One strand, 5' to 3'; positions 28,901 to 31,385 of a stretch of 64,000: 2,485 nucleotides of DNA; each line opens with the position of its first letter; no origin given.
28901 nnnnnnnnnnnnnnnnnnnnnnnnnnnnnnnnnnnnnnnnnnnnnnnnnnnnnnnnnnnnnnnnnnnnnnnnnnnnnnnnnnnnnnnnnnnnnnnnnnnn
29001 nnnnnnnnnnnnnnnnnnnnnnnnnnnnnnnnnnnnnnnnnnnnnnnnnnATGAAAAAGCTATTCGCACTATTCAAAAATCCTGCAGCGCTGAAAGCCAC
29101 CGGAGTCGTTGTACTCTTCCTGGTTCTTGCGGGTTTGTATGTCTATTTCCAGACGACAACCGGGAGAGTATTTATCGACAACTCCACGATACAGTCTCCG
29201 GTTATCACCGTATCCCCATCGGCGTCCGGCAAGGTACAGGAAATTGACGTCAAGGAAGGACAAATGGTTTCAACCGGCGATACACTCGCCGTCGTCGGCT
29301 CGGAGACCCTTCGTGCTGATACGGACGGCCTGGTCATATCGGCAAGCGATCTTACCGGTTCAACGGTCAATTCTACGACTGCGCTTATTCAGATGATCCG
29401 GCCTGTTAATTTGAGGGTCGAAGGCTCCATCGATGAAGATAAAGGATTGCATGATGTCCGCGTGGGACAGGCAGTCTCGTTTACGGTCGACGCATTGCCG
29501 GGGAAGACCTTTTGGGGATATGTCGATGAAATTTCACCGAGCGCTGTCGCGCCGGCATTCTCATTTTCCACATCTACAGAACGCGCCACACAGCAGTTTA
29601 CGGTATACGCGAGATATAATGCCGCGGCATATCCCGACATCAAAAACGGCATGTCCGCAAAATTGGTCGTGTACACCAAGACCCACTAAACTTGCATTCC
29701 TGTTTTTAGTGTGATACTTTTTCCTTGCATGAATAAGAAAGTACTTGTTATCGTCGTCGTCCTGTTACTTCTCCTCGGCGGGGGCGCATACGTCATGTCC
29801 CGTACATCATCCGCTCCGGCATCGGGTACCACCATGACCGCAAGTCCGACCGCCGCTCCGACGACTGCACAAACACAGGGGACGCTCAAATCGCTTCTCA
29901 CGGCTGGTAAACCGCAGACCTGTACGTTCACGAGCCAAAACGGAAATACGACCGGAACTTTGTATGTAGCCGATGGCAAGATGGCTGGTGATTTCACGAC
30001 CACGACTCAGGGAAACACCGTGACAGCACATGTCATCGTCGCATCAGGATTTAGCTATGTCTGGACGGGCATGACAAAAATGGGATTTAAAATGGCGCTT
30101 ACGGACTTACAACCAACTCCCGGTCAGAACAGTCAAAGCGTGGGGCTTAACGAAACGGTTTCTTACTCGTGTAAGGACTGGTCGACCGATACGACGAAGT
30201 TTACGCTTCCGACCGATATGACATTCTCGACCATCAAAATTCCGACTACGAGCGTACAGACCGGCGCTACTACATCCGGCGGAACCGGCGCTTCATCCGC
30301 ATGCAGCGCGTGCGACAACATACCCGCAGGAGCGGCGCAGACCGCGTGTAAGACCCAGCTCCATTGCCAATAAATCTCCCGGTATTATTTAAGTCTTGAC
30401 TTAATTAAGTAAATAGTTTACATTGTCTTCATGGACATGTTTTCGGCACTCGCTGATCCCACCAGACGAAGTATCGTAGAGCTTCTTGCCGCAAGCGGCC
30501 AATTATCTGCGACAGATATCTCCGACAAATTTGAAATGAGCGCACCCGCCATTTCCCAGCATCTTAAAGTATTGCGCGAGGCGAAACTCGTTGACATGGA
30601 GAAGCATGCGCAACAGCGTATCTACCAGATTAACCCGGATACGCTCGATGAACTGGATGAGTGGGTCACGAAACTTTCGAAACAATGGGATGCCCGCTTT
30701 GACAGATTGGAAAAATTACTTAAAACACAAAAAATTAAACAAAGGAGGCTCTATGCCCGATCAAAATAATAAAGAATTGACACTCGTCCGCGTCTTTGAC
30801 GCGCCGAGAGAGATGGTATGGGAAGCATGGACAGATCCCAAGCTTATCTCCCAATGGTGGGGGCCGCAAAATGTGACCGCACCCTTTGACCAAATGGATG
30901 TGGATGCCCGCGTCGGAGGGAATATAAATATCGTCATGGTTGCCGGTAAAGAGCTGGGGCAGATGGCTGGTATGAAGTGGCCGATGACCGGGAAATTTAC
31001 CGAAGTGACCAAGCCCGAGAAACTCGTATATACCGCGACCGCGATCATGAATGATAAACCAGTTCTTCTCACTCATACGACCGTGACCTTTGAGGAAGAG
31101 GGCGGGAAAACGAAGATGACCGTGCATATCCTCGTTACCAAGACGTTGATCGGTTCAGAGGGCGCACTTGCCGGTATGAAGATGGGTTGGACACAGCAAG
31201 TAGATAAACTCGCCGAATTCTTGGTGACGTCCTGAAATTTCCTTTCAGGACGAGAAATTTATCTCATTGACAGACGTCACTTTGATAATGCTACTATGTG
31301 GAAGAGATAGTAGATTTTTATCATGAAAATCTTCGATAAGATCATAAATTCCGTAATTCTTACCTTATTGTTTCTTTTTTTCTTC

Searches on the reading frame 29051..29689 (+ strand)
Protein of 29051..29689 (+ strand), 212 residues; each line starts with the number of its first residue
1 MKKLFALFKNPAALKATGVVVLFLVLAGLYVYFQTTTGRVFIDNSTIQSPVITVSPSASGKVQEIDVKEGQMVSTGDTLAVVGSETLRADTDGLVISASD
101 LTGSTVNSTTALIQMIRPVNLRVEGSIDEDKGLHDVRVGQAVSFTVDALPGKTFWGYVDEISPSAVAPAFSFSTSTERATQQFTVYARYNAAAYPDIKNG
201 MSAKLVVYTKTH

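Call 63: search_protein_families(library=pfam, proteins=[window:29051-29689:+], max_evalue=0.00001)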
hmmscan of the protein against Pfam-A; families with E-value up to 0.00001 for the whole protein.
window:29051-29689:+ (212 aa): 3 families
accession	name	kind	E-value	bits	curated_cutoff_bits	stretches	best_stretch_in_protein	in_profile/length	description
PF16576.10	HlyD_D23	-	9.9e-14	51.6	30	1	86-165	110-188/214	Barrel-sandwich domain of CusB or HlyD membrane-fusion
PF13437.12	HlyD_3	-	3.5e-11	44.2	22.2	1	86-188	1-92/106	HlyD family secretion protein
PF13533.13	Biotin_lipoyl_2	-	1.4e-08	34.8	29.8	1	52-81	1-30/32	Biotin-lipoyl like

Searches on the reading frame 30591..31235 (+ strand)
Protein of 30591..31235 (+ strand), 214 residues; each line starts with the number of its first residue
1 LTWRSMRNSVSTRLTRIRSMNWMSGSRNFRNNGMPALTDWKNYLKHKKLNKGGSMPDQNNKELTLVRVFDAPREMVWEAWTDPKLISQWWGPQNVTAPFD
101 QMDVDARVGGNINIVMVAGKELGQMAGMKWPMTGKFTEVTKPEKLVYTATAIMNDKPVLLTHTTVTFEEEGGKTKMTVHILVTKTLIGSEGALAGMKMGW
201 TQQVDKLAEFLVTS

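Call 63: search_protein_families(library=pfam, proteins=[window:30591-31235:+], max_evalue=0.00001)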
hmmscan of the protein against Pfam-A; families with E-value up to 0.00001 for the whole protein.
window:30591-31235:+ (214 aa): 2 families
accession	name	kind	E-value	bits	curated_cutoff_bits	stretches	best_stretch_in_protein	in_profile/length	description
PF08327.17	AHSA1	-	4.4e-24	85.5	22.1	1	70-211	1-124/125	Activator of Hsp90 ATPase homolog 1-like protein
PF10604.15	Polyketide_cyc2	-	1.9e-07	31.9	27.4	1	63-207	4-137/142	Polyketide cyclase / dehydrase and lipid transport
